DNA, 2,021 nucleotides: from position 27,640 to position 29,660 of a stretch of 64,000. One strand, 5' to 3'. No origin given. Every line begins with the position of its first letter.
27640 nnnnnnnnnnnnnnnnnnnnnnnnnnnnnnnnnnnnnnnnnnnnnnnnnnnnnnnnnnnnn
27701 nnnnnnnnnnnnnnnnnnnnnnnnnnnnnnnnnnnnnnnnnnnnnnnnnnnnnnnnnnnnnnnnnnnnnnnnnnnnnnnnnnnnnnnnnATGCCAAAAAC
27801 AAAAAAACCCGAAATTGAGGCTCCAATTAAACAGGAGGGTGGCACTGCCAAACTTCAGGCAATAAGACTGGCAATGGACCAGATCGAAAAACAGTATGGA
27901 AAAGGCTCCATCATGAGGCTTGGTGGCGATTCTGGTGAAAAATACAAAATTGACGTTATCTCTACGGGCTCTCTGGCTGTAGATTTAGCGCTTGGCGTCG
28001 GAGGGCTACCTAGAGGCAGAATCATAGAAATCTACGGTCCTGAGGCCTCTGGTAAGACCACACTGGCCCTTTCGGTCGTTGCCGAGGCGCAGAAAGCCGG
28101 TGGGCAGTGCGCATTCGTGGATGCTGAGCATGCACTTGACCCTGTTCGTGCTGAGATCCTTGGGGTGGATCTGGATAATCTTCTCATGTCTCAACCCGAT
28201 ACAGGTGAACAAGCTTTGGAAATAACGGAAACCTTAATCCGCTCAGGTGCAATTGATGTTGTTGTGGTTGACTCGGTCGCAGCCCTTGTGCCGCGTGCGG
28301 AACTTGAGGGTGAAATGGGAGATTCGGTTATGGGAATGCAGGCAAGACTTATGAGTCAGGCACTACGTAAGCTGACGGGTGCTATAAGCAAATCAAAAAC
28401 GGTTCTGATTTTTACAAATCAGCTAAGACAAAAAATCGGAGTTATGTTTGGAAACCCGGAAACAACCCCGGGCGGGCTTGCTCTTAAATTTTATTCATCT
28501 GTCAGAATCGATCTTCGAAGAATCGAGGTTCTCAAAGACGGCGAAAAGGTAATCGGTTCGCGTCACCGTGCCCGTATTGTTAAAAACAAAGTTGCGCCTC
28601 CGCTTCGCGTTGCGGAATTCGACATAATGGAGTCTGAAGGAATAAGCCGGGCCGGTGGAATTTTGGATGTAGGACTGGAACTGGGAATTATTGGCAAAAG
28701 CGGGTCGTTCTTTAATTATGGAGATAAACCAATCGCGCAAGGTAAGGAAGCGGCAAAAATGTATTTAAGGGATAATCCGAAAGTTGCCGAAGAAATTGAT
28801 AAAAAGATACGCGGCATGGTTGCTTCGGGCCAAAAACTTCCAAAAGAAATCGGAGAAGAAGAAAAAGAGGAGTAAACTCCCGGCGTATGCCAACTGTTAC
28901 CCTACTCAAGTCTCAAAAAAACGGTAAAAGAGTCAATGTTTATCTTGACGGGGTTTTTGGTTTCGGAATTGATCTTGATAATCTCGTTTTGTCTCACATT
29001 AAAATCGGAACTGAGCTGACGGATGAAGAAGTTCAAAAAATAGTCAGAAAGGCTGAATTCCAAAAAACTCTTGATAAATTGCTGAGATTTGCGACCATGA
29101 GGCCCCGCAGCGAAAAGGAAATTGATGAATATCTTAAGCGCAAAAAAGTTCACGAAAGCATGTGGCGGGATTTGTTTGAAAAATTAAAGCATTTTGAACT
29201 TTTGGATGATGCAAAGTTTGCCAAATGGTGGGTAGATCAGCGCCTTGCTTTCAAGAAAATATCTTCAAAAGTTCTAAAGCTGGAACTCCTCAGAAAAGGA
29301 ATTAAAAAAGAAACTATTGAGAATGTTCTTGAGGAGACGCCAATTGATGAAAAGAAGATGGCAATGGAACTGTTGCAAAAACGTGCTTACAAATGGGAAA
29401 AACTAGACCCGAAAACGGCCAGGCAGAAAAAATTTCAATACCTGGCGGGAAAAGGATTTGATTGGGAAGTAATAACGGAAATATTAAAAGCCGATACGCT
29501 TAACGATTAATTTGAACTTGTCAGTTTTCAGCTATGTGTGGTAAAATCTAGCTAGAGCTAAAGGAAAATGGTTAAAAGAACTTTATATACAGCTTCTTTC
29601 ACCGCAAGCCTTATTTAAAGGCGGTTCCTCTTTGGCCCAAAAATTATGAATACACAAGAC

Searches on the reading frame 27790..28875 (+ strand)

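Call 77: search_protein_families(library=pfam, proteins=[window:27790-28875:+], max_evalue=0.001)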
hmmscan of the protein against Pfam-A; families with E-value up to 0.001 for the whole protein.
window:27790-28875:+ (361 aa): 8 families
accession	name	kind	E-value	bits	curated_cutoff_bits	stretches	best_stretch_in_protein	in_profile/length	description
PF00154.27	RecA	-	1.8e-132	441.1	27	1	24-286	2-262/262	recA bacterial DNA recombination protein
PF21096.2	RecA_C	-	2e-20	73.1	27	1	289-342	1-54/57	RecA C-terminal domain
PF08423.17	Rad51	-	1e-10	41.8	22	1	54-245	5-212/244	Rad51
PF06745.19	ATPase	-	5.7e-08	32.8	26.6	1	65-221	9-167/231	KaiC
PF13481.12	AAA_25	-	8.6e-05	22.7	27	0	71-167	28-156/195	AAA domain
PF13191.12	AAA_16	-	0.00028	21.8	32.6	1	74-208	22-137/167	AAA ATPase domain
PF01637.24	ATPase_2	-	0.00028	21.2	33.2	1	77-124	21-68/225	ATPase domain predominantly from Archaea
PF00004.35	AAA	-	0.00037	21.4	21.2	1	81-211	3-110/131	ATPase family associated with various cellular activities (AAA)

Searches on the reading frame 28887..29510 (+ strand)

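Call 77: search_protein_families(library=pfam, proteins=[window:28887-29510:+], max_evalue=0.001)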
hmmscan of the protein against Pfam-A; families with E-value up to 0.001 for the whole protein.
window:28887-29510:+ (207 aa): 3 families
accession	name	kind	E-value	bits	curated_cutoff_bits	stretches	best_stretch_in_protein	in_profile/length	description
PF21981.2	RecX_HTH3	-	1.4e-10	41.6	26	1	157-200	5-48/48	RecX, third three-helix domain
PF02631.22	RecX_HTH2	-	4.4e-10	40.1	26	1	107-148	1-42/42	RecX, second three-helix domain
PF21982.2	RecX_HTH1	-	4.7e-10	39.7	26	1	63-90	3-30/40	RecX, first three-helix domain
